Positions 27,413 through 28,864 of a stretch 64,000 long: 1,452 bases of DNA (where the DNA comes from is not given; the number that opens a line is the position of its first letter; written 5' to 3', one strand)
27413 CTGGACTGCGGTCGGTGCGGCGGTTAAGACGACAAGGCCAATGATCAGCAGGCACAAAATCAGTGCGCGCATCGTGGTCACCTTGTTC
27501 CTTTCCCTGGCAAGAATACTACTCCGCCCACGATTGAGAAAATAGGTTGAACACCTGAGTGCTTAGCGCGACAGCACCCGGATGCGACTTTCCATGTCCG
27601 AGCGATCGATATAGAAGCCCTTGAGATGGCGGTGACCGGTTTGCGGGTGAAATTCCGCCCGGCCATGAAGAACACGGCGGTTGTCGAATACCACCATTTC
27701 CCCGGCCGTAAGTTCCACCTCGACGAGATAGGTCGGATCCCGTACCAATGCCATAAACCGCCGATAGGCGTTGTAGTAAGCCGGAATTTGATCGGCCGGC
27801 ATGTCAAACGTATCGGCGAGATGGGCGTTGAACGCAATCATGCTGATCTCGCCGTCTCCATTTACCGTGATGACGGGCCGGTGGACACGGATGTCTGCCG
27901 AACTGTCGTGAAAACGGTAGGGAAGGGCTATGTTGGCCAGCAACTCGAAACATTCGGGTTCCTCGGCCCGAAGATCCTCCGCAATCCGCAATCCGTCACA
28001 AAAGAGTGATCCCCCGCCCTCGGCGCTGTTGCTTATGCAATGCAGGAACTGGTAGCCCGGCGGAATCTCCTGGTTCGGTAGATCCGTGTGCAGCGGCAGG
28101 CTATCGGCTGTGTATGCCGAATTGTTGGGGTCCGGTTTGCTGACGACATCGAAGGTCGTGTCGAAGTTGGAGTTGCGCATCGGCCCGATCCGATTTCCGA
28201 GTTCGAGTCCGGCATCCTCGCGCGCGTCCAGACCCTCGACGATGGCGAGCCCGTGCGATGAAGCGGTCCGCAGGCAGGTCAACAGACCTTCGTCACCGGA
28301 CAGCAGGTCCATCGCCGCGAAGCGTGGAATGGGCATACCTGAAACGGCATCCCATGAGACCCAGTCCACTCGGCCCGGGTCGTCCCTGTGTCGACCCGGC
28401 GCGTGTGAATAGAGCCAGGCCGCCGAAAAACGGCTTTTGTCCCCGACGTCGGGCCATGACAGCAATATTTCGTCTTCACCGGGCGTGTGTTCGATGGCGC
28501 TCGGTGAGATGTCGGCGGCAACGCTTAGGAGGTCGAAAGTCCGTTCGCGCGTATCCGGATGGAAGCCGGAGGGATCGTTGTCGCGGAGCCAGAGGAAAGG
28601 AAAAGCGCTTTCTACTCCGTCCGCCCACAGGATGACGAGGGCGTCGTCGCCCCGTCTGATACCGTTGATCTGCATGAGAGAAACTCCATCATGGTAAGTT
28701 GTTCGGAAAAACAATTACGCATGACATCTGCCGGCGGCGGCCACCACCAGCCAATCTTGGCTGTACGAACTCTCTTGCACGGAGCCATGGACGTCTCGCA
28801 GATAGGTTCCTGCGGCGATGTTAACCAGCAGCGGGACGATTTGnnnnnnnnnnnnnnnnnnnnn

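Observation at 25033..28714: Low-GC islet: unknown 389-aa protein, SAM-methyltransferase, secreted Sel1-repeat protein and a gamma-butyrobetaine-hydroxylase-like dioxygenase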

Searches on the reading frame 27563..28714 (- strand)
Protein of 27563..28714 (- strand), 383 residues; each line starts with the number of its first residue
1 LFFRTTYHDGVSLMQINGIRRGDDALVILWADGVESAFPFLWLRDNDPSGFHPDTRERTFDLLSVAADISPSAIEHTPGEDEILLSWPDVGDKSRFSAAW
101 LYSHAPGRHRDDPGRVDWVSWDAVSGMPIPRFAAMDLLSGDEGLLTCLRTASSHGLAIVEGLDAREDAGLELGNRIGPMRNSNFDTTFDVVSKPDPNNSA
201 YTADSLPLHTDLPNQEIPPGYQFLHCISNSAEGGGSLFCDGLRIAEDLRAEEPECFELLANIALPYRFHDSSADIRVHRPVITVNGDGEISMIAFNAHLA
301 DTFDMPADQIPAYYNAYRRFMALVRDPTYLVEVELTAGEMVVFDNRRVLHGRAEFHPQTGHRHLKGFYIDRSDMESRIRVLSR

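Call 3: search_protein_families(library=pfam, proteins=[window:27563-28714:-], max_evalue=0.01)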
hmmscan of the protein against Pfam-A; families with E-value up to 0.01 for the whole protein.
window:27563-28714:- (383 aa): 3 families
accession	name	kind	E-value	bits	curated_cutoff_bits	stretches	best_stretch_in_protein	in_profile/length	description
PF02668.22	TauD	-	6.9e-42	144.6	27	1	149-368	31-267/267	Taurine catabolism dioxygenase TauD, TfdA family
PF06155.17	GBBH-like_N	-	2e-07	32.1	22.8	1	21-102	5-85/85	Gamma-butyrobetaine hydroxylase-like, N-terminal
PF08943.16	CsiD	-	0.0031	17.2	27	1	320-360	242-282/294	CsiD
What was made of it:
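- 27563..28675 (-): 370-aa Fe(II)/2-oxoglutarate dioxygenase of the GBBH/TmpA clade, with a DUF971/GBBH-like N-domain that lacks the Zn-binding cysteines. It belongs to a distinct subfamily with an invariant N-A-H-[LI]-A motif. The mechanical ORF extends to a TTG at 28714. TauD + GBBH-like_N (call 3).
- Checked: 27563-28714 (-), TauD plus GBBH-like_N domains (call 3).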

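Call 4: search_protein_families(library=ncbifam, proteins=[window:27563-28714:-], max_evalue=0.01)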
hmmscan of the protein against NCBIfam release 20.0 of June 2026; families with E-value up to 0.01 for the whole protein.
window:27563-28714:- (383 aa): 7 families
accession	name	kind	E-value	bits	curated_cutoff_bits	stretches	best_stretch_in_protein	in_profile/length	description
TIGR02409.1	carnitine_bodg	equivalog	7.2e-87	291.8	414.75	1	26-382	2-365/366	gamma-butyrobetaine dioxygenase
NF049936.1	TriMthamethphnDioxTmpA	equivalog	3.9e-82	276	400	1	27-382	3-362/366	2-trimethylaminoethylphosphonate dioxygenase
TIGR02410.1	carnitine_TMLD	equivalog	4.7e-49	167.8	268.3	1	38-381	2-360/362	trimethyllysine dioxygenase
NF043003.1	ClavSyn_CS1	equivalog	5.5e-06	26.1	450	1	189-369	110-288/312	clavaminate synthase Cs1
NF041363.1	GntD_guanitoxin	equivalog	0.00021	20.6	345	1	328-370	279-323/341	guanitoxin biosynthesis L-enduracididine beta-hydroxylase GntD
NF002814.1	PRK02963.1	equivalog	0.0008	18.7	333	1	275-359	220-297/311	glutarate dioxygenase GlaH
TIGR03946.1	viomycin_VioC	equivalog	0.0026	16.9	418.6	1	328-377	271-322/333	arginine beta-hydroxylase, Fe(II)/alpha-ketoglutarate-dependent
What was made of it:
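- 27563..28675 (-): TIGR02409 292 bits vs 415 cut-off; TmpA 276 vs 400 (call 4).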

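Call 7: search_solved_structures(query=window:27563-28714:-, max_evalue=0.001, show_alignments=2)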
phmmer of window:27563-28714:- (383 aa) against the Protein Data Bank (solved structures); distinct sequences matched with E-value up to 0.001: 7.
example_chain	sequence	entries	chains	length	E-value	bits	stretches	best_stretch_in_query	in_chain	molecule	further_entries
6npb_A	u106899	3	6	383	6.4e-52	180.1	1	25-382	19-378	TmpA, 2-trimethylaminoethylphosphonate hydroxylase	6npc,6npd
9j0j_A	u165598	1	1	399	4.1e-46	161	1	24-379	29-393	Fe/2OG-dependent oxygenase DfmD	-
3ms5_A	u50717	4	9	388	2.1e-44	155.3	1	23-382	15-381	Gamma-butyrobetaine dioxygenase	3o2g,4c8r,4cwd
4bg1_A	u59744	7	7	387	2.2e-44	155.3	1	23-382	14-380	GAMMA-BUTYROBETAINE DIOXYGENASE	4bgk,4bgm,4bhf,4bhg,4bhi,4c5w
3n6w_A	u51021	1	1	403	2.3e-44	155.2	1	22-382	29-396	Gamma-butyrobetaine dioxygenase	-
7tcl_X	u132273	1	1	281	1.3e-06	30.9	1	177-371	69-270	TauD/TfdA family dioxygenase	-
5eqn_A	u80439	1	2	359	4.4e-05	25.9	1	145-358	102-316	FrbJ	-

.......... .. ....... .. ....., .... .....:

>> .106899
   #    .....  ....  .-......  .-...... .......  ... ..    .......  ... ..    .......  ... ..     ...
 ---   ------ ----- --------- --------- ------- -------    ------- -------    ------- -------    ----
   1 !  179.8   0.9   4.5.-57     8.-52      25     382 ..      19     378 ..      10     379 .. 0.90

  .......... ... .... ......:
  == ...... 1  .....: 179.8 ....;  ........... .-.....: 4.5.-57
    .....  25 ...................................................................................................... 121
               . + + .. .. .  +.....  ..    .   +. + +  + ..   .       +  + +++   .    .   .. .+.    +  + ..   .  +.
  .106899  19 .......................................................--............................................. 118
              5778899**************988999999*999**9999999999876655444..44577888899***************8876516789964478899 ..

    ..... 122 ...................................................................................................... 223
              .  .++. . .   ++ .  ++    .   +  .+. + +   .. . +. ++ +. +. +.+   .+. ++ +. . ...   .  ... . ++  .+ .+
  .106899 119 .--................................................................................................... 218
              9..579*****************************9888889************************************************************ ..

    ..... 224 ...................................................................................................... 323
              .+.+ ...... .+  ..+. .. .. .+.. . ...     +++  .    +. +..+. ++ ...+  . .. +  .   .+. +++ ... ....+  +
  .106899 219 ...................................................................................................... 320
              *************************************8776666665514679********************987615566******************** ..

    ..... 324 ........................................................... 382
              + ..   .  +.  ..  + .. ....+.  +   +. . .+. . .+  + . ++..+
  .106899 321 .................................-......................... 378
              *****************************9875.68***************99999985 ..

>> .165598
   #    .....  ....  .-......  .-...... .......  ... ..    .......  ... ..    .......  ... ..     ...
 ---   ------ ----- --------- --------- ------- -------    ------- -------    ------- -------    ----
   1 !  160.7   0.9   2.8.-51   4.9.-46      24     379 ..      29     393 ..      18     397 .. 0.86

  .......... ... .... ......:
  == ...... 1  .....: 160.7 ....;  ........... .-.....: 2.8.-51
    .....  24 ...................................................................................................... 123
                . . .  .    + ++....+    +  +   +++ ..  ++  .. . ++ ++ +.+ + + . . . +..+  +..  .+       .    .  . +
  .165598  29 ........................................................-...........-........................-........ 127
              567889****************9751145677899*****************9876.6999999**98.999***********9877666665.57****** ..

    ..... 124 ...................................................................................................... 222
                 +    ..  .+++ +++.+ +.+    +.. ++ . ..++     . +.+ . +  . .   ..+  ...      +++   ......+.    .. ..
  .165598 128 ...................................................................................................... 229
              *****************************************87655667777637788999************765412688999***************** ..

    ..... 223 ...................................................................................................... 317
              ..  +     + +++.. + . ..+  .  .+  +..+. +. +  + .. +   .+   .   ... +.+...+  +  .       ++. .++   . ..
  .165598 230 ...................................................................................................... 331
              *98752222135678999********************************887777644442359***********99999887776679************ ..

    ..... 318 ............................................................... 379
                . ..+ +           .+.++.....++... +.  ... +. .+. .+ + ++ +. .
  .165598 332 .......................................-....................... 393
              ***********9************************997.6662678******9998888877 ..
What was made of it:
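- The closest solved structure is TmpA, not BBOX1 (call 7).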

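Call 23: find_homologous_proteins(query=window:27563-28675:-)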
Query window:27563-28675:- (370 aa): 1884 proteins with E <= 0.001 among 4487 candidates; the best 120 are listed.
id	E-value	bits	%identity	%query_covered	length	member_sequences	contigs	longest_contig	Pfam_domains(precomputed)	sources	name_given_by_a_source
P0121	1.3e-253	859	100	100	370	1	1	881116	PF02668.23,PF06155.18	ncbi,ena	-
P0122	3.8e-200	683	79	100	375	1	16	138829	PF02668.23,PF06155.18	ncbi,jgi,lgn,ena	-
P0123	6.6e-194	662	76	100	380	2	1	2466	PF02668.23,PF06155.18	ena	-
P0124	4.7e-139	482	58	100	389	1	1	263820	PF02668.23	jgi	jgi:gamma-butyrobetaine dioxygenase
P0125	3.0e-138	479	58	98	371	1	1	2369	PF02668.23,PF06155.18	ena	-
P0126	1.3e-137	477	57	100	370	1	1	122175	PF02668.23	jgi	jgi:gamma-butyrobetaine dioxygenase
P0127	1.8e-137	477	57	100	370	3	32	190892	PF02668.23,PF06155.18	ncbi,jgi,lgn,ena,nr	ncbi:MAG: DUF971 domain-containing protein [Alphaproteobacteria bacterium]|jgi:gamma-butyrobetaine d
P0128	2.9e-137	476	59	96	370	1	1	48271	PF02668.23,PF06155.18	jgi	jgi:gamma-butyrobetaine dioxygenase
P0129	7.7e-133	461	55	100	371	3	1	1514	PF02668.23,PF06155.18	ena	-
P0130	1.0e-131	458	55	98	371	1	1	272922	PF02668.23,PF06155.18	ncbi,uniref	ncbi:TauD/TfdA family dioxygenase [Acidimangrovimonas pyrenivorans]|uniref:trimethyllysine dioxygena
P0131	1.6e-129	450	55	98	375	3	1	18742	PF02668.23,PF06155.18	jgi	jgi:gamma-butyrobetaine dioxygenase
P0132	1.9e-129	450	54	98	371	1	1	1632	PF02668.23,PF06155.18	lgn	-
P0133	2.3e-129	450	54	98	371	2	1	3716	PF02668.23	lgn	-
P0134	3.6e-129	449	54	98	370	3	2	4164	PF02668.23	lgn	-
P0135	3.0e-128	446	53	100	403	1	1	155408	PF02668.23,PF06155.18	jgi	jgi:gamma-butyrobetaine dioxygenase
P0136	3.8e-128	446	52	98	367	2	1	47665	PF02668.23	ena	-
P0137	7.8e-128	445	54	98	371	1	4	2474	PF02668.23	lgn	-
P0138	1.0e-127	444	54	98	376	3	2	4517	PF02668.23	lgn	-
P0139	1.5e-127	444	55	100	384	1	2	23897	PF02668.23,PF06155.18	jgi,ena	-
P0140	2.1e-127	443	52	98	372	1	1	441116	PF02668.23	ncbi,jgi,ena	jgi:gamma-butyrobetaine dioxygenase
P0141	3.8e-127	443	55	98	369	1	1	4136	PF02668.23,PF06155.18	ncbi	-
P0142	4.6e-127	442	53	98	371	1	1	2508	PF02668.23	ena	-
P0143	5.1e-127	442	53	98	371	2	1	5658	PF02668.23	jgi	-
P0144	5.2e-127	442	53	98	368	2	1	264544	PF02668.23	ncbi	ncbi:TauD/TfdA family dioxygenase [Roseivivax sp.]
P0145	6.0e-127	442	52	98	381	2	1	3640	PF02668.23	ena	-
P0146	1.1e-126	441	55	97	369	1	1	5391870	PF02668.23,PF06155.18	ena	-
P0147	1.1e-126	441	54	98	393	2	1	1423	PF02668.23,PF06155.18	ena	-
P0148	1.3e-126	441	54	100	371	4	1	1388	PF02668.23,PF06155.18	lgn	-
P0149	1.9e-126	440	53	98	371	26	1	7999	PF02668.23,PF06155.18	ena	-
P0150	2.0e-126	440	54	98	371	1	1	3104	PF02668.23,PF06155.18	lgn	-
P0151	2.6e-126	440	53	99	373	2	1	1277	PF02668.23,PF06155.18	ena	-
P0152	2.9e-126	440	54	100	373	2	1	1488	PF02668.23,PF06155.18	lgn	-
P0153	3.4e-126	439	54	98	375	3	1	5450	PF02668.23,PF06155.18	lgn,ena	-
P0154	4.2e-126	439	53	98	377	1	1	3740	PF02668.23,PF06155.18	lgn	-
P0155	8.8e-126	438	53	97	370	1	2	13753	PF02668.23,PF06155.18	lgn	-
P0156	9.1e-126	438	55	98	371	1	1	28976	PF02668.23,PF06155.18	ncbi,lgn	-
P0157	1.1e-125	438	55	100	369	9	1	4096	PF02668.23,PF06155.18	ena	-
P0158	1.2e-125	438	53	97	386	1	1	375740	PF02668.23,PF06155.18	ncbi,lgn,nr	ncbi:MAG: TauD/TfdA family dioxygenase [Rhodospirillales bacterium]|nr:TauD/TfdA family dioxygenase 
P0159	1.5e-125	437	56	99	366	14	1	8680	PF02668.23,PF06155.18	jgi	jgi:gamma-butyrobetaine dioxygenase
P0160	1.9e-125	437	54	97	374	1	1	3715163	PF02668.23,PF06155.18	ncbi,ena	-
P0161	2.0e-125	437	54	98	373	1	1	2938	PF02668.23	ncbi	-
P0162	2.1e-125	437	53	99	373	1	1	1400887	PF02668.23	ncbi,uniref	ncbi:TauD/TfdA family dioxygenase [Aestuariibius sp. 2305UL40-4]|uniref:TauD/TfdA family dioxygenase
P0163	2.1e-125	437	52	99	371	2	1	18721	PF02668.23,PF06155.18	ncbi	-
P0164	2.2e-125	437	55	97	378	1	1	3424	PF02668.23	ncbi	ncbi:MAG: TauD/TfdA family dioxygenase [Limimaricola sp.]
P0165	2.3e-125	437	53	100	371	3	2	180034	PF02668.23,PF06155.18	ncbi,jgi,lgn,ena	-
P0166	2.5e-125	437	53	98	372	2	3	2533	PF02668.23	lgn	-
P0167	2.7e-125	437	53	98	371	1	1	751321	PF02668.23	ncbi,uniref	ncbi:TauD/TfdA family dioxygenase [Amaricoccus macauensis]|uniref:TauD/TfdA family dioxygenase n=1 T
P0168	3.9e-125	436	53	98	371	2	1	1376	PF02668.23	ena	-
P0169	4.8e-125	436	55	96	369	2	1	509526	PF02668.23,PF06155.18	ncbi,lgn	-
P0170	5.8e-125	435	55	97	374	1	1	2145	PF02668.23,PF06155.18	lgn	-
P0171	6.1e-125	435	51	98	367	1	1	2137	PF02668.23,PF06155.18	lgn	-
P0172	8.0e-125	435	54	97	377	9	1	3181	PF02668.23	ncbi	-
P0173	8.0e-125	435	52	100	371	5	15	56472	PF02668.23,PF06155.18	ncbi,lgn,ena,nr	ncbi:MAG: TauD/TfdA family dioxygenase [Roseibium sp.]|nr:TauD/TfdA family dioxygenase [Roseibium sp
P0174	9.4e-125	435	52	98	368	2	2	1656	PF02668.23,PF06155.18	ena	-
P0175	1.1e-124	434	55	97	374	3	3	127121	PF02668.23,PF06155.18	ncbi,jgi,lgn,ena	-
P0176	1.6e-124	434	52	98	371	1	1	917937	PF02668.23,PF06155.18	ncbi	ncbi:TauD/TfdA family dioxygenase [Halovulum sp. GXIMD14794]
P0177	1.8e-124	434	54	96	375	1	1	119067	PF02668.23,PF06155.18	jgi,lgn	jgi:gamma-butyrobetaine dioxygenase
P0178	2.0e-124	434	51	100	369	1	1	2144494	PF02668.23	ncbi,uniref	ncbi:TauD/TfdA family dioxygenase [Cognatishimia sp. WU-CL00825]|uniref:TauD/TfdA family dioxygenase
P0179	2.2e-124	434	55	96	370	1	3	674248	PF02668.23,PF06155.18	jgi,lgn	-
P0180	2.2e-124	434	52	99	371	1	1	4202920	PF02668.23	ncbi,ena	-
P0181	2.5e-124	433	54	100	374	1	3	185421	PF02668.23,PF06155.18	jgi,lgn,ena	-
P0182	2.6e-124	433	54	95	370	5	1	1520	PF02668.23,PF06155.18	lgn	-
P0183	2.7e-124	433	53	99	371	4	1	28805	PF02668.23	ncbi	-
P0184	2.8e-124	433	53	98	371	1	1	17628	PF02668.23,PF06155.18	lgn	-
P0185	3.0e-124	433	56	96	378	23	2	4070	PF02668.23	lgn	-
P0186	3.4e-124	433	52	98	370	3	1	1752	PF02668.23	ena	-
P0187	4.6e-124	432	54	97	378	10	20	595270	PF02668.23,PF06155.18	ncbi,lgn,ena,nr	ncbi:MAG: TauD/TfdA family dioxygenase [Rhodobiaceae bacterium]|nr:TauD/TfdA family dioxygenase [Rho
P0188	5.9e-124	432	53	100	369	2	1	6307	PF02668.23,PF06155.18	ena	-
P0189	6.6e-124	432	52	98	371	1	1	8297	PF02668.23,PF06155.18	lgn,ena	-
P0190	6.9e-124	432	54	96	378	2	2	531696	PF02668.23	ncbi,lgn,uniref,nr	ncbi:TauD/TfdA family dioxygenase [Limimaricola hongkongensis]|uniref:Gamma-butyrobetaine dioxygenas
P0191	7.9e-124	432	54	95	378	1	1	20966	PF02668.23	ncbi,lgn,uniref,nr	ncbi:TauD/TfdA family dioxygenase [Limimaricola pyoseonensis]|uniref:Gamma-butyrobetaine dioxygenase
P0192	8.6e-124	432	53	98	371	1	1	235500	PF02668.23,PF06155.18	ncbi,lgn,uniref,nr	ncbi:gamma-butyrobetaine dioxygenase [Tranquillimonas rosea]|uniref:Gamma-butyrobetaine dioxygenase 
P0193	1.3e-123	431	55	96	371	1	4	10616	PF02668.23,PF06155.18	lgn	-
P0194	1.3e-123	431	53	98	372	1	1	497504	PF02668.23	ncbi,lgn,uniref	ncbi:TauD/TfdA family dioxygenase [Sagittula sp. SSi028]|uniref:TauD/TfdA family dioxygenase n=1 Tax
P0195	1.8e-123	430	53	100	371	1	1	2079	PF02668.23,PF06155.18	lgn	-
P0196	1.8e-123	430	55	97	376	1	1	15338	PF02668.23,PF06155.18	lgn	-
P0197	1.8e-123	430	54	96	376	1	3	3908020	PF02668.23,PF06155.18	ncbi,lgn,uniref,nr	ncbi:Gamma-butyrobetaine dioxygenase [Thalassovita gelatinovora]|uniref:Gamma-butyrobetaine dioxygen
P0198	2.0e-123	430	55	99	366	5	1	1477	PF02668.23,PF06155.18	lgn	-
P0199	2.0e-123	430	56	96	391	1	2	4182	PF02668.23,PF06155.18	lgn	-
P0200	2.1e-123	430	53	100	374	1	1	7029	PF02668.23,PF06155.18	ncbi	ncbi:MAG: TauD/TfdA family dioxygenase [Pseudomonadota bacterium]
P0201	2.2e-123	430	51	99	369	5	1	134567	PF02668.23,PF06155.18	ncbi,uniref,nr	ncbi:TauD/TfdA family dioxygenase [Meridianimarinicoccus aquatilis]|uniref:DUF971 domain-containing 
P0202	2.8e-123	430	55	98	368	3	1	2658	PF02668.23,PF06155.18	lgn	-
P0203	3.3e-123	430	51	98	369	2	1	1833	PF02668.23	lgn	-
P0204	3.3e-123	430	52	98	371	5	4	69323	PF02668.23,PF06155.18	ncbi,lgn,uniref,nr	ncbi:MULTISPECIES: TauD/TfdA family dioxygenase [unclassified Mameliella]|uniref:TauD/TfdA family di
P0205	3.8e-123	429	54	98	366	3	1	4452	PF02668.23,PF06155.18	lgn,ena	-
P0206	4.0e-123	429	54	97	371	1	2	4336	PF02668.23,PF06155.18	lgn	-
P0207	4.1e-123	429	54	97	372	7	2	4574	PF02668.23,PF06155.18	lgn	-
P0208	4.2e-123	429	53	100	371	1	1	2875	PF02668.23,PF06155.18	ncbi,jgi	jgi:gamma-butyrobetaine dioxygenase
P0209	4.4e-123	429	53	98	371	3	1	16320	PF02668.23,PF06155.18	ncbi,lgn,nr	ncbi:MAG: TauD/TfdA family dioxygenase [Roseovarius sp.]|nr:TauD/TfdA family dioxygenase [Roseovariu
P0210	4.6e-123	429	53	99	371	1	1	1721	PF02668.23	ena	-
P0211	4.7e-123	429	52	100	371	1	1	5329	PF02668.23,PF06155.18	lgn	-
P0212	4.7e-123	429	53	97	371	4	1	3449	PF02668.23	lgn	-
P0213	5.0e-123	429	54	100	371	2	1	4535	PF02668.23,PF06155.18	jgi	jgi:gamma-butyrobetaine dioxygenase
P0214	5.8e-123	429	51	100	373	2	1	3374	PF02668.23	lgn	-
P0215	5.9e-123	429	55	97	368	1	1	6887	PF02668.23,PF06155.18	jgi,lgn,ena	jgi:gamma-butyrobetaine dioxygenase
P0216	6.6e-123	429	53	100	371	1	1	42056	PF02668.23,PF06155.18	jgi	jgi:gamma-butyrobetaine dioxygenase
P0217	6.9e-123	429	53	95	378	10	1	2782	PF02668.23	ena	-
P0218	8.7e-123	428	54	100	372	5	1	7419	PF02668.23,PF06155.18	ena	-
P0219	1.0e-122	428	52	98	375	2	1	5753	PF02668.23,PF06155.18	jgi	-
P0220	1.2e-122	428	55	98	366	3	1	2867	PF02668.23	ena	-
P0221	1.4e-122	428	51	99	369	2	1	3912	PF02668.23,PF06155.18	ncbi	-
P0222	1.5e-122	427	52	98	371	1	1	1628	PF02668.23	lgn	-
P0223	1.7e-122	427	53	100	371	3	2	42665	PF02668.23,PF06155.18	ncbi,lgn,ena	-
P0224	1.8e-122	427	53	100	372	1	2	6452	PF02668.23,PF06155.18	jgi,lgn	-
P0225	2.1e-122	427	54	100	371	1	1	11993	PF02668.23,PF06155.18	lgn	-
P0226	2.1e-122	427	52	98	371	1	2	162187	PF02668.23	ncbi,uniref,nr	ncbi:TauD/TfdA family dioxygenase [Paracoccus sp. 1_MG-2023]|uniref:TauD/TfdA family dioxygenase n=1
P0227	2.8e-122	427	51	98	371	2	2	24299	PF02668.23,PF06155.18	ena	-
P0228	3.5e-122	426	53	97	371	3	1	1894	PF02668.23,PF06155.18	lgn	-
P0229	3.7e-122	426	54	95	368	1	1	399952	PF02668.23,PF06155.18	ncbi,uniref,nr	ncbi:TauD/TfdA family dioxygenase [Pseudovibrio sp. SPO723]|uniref:TauD/TfdA family dioxygenase n=1 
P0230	5.1e-122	426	51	100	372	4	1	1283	PF02668.23,PF06155.18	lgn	-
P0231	5.3e-122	426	52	98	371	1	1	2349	PF02668.23,PF06155.18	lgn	-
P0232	5.8e-122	426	54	96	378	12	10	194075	PF02668.23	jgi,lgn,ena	jgi:gamma-butyrobetaine dioxygenase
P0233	6.3e-122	425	52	98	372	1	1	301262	PF02668.23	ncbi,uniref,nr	ncbi:TauD/TfdA family dioxygenase [Pseudoponticoccus marisrubri]|uniref:trimethyllysine dioxygenase 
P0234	7.3e-122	425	55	96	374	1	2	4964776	PF02668.23,PF06155.18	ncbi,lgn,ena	-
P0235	7.7e-122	425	52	96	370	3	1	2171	PF02668.23,PF06155.18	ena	-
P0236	8.1e-122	425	50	97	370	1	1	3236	PF02668.23,PF06155.18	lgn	-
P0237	8.4e-122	425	53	100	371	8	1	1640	PF02668.23,PF06155.18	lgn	-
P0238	8.7e-122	425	53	100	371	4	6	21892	PF02668.23,PF06155.18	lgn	-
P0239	8.7e-122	425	54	97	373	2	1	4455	PF02668.23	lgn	-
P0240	9.3e-122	425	52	100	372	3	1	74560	PF02668.23,PF06155.18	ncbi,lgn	ncbi:MAG: TauD/TfdA family dioxygenase [Pseudomonadota bacterium]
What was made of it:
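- Checked: The likely true start is the ATG at 28675, giving 370 aa as in the database entry P0121 (call 23).
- Several database entries are named this way (call 23).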
